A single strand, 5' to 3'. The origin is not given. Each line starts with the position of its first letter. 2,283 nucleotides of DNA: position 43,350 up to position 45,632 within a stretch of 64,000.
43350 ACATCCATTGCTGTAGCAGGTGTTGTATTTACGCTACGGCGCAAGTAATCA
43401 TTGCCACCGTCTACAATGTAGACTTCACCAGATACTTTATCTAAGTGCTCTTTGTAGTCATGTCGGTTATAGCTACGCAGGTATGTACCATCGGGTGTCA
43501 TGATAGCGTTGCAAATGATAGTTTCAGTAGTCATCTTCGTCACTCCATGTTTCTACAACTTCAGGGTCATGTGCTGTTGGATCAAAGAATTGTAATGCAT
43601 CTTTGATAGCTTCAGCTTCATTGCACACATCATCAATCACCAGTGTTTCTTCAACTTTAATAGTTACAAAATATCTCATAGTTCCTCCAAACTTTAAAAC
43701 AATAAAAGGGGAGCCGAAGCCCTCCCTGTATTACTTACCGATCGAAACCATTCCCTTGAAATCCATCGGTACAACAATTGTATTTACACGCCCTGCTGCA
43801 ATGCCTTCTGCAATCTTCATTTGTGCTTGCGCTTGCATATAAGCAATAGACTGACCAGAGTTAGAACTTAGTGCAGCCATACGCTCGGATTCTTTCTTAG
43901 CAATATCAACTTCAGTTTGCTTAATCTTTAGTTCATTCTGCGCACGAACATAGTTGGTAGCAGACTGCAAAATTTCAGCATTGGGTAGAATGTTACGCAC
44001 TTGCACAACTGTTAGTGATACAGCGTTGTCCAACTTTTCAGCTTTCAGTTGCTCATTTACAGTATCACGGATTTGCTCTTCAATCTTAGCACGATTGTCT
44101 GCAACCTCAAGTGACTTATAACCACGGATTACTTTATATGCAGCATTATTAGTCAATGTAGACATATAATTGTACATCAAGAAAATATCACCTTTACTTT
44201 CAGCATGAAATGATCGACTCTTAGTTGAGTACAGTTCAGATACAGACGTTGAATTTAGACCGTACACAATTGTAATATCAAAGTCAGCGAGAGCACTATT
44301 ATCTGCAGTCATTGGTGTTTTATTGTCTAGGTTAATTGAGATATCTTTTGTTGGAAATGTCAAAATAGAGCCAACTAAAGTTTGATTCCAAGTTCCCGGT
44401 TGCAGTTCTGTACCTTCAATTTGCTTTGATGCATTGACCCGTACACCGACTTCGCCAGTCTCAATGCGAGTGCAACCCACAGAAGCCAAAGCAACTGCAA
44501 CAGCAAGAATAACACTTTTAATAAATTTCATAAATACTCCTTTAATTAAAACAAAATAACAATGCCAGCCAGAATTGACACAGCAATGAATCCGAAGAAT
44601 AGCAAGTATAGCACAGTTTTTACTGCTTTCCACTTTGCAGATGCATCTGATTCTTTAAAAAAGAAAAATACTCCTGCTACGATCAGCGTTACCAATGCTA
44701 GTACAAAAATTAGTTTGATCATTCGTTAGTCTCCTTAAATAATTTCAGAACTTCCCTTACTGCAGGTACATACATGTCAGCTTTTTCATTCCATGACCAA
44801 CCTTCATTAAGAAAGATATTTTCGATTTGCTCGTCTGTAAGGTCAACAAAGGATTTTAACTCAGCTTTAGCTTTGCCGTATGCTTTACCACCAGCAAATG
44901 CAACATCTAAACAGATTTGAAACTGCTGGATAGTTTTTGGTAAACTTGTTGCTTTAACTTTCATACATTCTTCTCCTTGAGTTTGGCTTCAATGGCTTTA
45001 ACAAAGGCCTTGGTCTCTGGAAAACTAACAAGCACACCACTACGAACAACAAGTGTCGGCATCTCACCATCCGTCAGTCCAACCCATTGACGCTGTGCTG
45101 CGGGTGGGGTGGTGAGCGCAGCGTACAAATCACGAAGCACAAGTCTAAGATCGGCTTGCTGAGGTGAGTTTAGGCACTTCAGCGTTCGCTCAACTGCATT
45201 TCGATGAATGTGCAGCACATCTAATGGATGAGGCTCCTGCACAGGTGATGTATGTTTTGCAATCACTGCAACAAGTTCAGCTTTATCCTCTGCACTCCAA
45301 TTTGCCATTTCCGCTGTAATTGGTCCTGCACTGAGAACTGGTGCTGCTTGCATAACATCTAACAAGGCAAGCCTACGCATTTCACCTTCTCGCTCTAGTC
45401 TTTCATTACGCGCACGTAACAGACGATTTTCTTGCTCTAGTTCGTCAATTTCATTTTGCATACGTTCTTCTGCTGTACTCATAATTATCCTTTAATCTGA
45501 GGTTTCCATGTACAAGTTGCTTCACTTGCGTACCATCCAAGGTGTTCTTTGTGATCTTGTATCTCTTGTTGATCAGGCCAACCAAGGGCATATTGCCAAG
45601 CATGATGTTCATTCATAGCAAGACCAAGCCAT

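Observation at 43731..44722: Phage-encoded SPFH/band-7 lipoprotein translationally coupled to a 58-aa two-TM peptide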

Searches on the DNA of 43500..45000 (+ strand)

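Call 5: search_dna_similar(query=window:43500-45000:+, collection=phages, mode=near)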
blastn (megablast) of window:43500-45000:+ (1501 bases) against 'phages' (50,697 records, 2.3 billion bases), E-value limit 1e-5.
No match.
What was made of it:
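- Tried and rejected: Megablast of the locus against phage records: no match (call 5).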

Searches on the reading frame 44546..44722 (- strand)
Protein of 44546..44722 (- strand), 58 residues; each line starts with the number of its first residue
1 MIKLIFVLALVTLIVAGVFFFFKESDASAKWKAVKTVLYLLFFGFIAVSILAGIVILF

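Call 3: search_protein_families(library=pfam, proteins=[window:44546-44722:-], max_evalue=1)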
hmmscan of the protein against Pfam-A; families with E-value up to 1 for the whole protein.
window:44546-44722:- (58 aa): 2 families
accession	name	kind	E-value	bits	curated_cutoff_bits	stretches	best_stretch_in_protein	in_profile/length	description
PF04956.18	TrbC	-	0.11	13.2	27.9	1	4-49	52-93/98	TrbC/VIRB2 pilin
PF14171.11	SpoIISA_toxin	-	0.42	10.7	27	1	6-52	2-53/243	Toxin SpoIISA, type II toxin-antitoxin system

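Call 4: search_protein_families(library=phrogs, proteins=[window:44546-44722:-], max_evalue=0.01)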
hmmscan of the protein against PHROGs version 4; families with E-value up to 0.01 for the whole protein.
window:44546-44722:- (58 aa): 0 families

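Call 39: search_protein_families(library=ncbifam, proteins=[window:44546-44722:-], max_evalue=0.1)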
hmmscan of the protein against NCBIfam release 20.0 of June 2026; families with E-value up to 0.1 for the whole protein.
window:44546-44722:- (58 aa): 1 family
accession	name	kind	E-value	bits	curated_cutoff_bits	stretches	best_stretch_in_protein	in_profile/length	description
NF033512.1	T2SS_chap_CpaB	equivalog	0.069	13.1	90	1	2-30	3-32/206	metalloprotease secretion chaperone CpaB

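Call 68: find_homologous_proteins(query=A3, max_evalue=0.01)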
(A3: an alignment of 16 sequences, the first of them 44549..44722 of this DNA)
Query A3 (16 sequences) (58 aa, profile of the alignment): 47 proteins with E <= 0.01 among 8000 candidates.
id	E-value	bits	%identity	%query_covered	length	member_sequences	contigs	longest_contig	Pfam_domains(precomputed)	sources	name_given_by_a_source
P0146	9.6e-16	76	84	100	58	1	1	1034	-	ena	-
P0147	1.9e-15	75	86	100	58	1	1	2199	-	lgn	-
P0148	2.0e-15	75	88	100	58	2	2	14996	-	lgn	-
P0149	2.0e-15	75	86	100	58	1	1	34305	-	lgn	-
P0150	2.2e-15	75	90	100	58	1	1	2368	-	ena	-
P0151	2.4e-15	75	88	100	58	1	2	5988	-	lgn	-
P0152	2.4e-15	75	84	100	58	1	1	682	-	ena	-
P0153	2.7e-15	75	88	100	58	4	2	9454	-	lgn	-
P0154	2.8e-15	74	83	100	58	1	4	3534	-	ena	-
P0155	3.0e-15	74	90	100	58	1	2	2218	-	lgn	-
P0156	3.1e-15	74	86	100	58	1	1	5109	-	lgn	-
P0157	4.6e-15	74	81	100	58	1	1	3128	-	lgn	-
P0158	4.9e-15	74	86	100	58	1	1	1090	-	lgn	-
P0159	5.7e-15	73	88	100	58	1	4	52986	-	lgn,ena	-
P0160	6.6e-15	73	83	100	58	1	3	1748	-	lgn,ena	-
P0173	2.4e-12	65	-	-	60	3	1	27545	-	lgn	-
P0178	5.1e-11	61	24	86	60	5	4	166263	-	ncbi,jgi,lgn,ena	ncbi:MAG: hypothetical protein ACK5O3_06235 [Burkholderiales bacterium]|jgi:hypothetical protein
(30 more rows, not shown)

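Call 69: find_encoding_contigs(protein=P0178, flank=4000, max_places=3)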
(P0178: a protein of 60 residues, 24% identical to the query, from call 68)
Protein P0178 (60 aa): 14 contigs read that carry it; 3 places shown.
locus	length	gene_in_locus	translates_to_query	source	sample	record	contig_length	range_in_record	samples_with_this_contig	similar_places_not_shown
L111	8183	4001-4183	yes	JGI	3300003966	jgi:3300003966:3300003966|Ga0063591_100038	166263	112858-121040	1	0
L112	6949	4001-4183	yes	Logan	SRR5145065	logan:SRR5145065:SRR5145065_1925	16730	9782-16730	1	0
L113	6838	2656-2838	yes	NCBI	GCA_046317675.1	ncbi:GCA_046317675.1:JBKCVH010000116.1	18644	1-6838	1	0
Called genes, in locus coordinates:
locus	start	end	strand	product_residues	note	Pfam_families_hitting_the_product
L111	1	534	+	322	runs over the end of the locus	PF00069:Pkinase, PF07714:PK_Tyr_Ser-Thr, PF03109:ABC1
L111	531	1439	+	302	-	PF00481:PP2C, PF13672:PP2C_2, PF07228:SpoIIE (faint)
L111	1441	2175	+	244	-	PF01138:RNase_PH, PF03725:RNase_PH_C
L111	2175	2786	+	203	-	PF01725:Ham1p_like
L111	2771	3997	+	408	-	PF04055:Radical_SAM, PF06969:HemN_C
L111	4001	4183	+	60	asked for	-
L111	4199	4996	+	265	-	PF01145:Band_7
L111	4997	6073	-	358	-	PF00072:Response_reg, PF01339:CheB_methylest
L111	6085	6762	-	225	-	PF03975:CheD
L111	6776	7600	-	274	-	PF03705:CheR_N, PF01739:CheR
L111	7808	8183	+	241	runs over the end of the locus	PF00990:GGDEF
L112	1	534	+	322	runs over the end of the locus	PF00069:Pkinase, PF07714:PK_Tyr_Ser-Thr, PF03109:ABC1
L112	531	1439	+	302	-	PF00481:PP2C, PF13672:PP2C_2, PF07228:SpoIIE (faint)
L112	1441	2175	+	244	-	PF01138:RNase_PH, PF03725:RNase_PH_C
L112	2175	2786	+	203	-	PF01725:Ham1p_like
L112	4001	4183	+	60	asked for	-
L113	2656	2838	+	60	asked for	-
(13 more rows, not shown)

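Call 70: find_encoding_contigs(protein=P0173, flank=4000, max_places=2)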
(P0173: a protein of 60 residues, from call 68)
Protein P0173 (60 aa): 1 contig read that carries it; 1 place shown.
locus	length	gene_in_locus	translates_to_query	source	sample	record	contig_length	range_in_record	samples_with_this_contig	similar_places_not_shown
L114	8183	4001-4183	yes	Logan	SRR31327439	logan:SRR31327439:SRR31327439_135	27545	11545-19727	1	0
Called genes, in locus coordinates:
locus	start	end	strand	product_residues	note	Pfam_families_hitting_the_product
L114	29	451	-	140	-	-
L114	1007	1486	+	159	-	-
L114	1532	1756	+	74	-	-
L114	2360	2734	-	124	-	PF10020:DUF2262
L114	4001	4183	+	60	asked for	-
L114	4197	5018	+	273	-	PF01145:Band_7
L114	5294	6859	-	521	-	-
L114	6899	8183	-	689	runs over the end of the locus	PF14200:RicinB_lectin_2, PF00652:Ricin_B_lectin, PF14200:RicinB_lectin_2, PF00041:fn3 (faint), PF18370:RGI_lyase (faint), PF07995:GSDH, PF23500:DUF7133 (faint)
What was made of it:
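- Both reciprocal look-ups of hairpin proteins returned a Band_7 neighbour (calls 69, 70).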

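Call 73: search_protein_families(library=padloc, proteins=[window:44546-44722:-], max_evalue=0.01)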
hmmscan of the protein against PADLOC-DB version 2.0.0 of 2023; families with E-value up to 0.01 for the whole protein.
window:44546-44722:- (58 aa): 0 families

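Call 103: predict_structure(alignment_id=A4)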
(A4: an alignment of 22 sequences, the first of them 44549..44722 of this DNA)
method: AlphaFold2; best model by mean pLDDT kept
length: 58 residues; sequences in the alignment: 22
mean_pLDDT: 82.8   pTM: 0.45
mean pLDDT of the five models: 82.8, 73.8, 72.3, 66.6, 64.4
residues with pLDDT >= 90: 10; 70-90: 46; 50-70: 2; < 50: 0
segments of 3 or more residues with pLDDT < 50: none
pLDDT, mean of each block of 10 residues (from residue 1): 82 83 73 80 90 90
secondary structure, 60 per line:
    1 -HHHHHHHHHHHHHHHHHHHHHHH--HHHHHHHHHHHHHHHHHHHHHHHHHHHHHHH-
elements in order: H2-24 H27-57
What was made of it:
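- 44546..44722 (-): 58-aa two-transmembrane hairpin protein with a basic central loop and a conserved C-terminal Leu-Phe. AF2 gives a helix-turn-helix at pLDDT 83 (call 103).
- On NfeD family (partner of SPFH proteins): At 58 aa, two TM helices leave no room for such a domain (call 103).
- Checked: AlphaFold gives a helix-turn-helix (H2-24, H27-57, pLDDT 83; call 103).
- Helix-turn-helix at pLDDT 83 (call 103).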

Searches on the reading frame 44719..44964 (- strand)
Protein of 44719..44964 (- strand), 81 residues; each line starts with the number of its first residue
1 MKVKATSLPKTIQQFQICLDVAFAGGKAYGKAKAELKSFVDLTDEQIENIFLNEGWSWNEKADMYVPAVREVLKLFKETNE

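Call 3: search_protein_families(library=pfam, proteins=[window:44719-44964:-], max_evalue=1)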
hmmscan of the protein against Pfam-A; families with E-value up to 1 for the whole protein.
window:44719-44964:- (81 aa): 1 family
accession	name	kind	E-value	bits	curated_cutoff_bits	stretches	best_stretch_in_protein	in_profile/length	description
PF10075.15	CSN8_PSD8_EIF3K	-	0.0034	17.8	23.7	1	32-70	99-138/144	CSN8/PSMD8/EIF3K family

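Call 4: search_protein_families(library=phrogs, proteins=[window:44719-44964:-], max_evalue=0.01)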
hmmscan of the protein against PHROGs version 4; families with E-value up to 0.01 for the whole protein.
window:44719-44964:- (81 aa): 0 families
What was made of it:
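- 44719..44964 (-): Upstream 81-aa ORF of unknown function. Its TGA overlaps the ATG of the small ORF (ATGA). No PHROG or curated Pfam family (calls 3, 4).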

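Call 73: search_protein_families(library=padloc, proteins=[window:44719-44964:-], max_evalue=0.01)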
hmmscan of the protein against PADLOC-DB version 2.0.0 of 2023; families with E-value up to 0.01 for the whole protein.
window:44719-44964:- (81 aa): 0 families

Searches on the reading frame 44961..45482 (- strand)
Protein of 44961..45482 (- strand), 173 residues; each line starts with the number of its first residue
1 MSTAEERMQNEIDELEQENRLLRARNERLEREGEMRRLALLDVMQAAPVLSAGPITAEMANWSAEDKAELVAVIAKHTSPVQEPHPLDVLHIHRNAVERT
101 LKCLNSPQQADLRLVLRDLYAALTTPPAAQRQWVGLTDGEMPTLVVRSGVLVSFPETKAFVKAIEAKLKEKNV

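Call 39: search_protein_families(library=ncbifam, proteins=[window:44961-45482:-], max_evalue=0.1)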
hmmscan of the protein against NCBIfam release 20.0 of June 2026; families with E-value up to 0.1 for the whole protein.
window:44961-45482:- (173 aa): 4 families
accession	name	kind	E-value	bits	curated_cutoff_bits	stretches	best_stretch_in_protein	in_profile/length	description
NF047408.1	SA0632_fam_LP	equivalog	0.00048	19.7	70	1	6-34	25-53/68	SA0632 family lipoprotein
NF010520.0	PRK13922.13-5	equivalog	0.0013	18.1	343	1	5-53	71-119/263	rod shape-determining protein MreC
NF033516.0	transpos_IS3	equivalog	0.0086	15.3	160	1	9-121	58-144/369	IS3 family transposase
TIGR04211.1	SH3_and_anchor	equivalog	0.036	13.7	65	1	4-36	133-165/198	TIGR04211 family SH3 domain-containing protein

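Call 72: search_protein_families(library=phrogs, proteins=[window:44961-45482:-], max_evalue=0.001)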
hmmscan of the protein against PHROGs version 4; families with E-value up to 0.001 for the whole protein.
window:44961-45482:- (173 aa): 0 families

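Call 73: search_protein_families(library=padloc, proteins=[window:44961-45482:-], max_evalue=0.01)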
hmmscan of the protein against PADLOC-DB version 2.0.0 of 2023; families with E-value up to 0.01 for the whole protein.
window:44961-45482:- (173 aa): 0 families
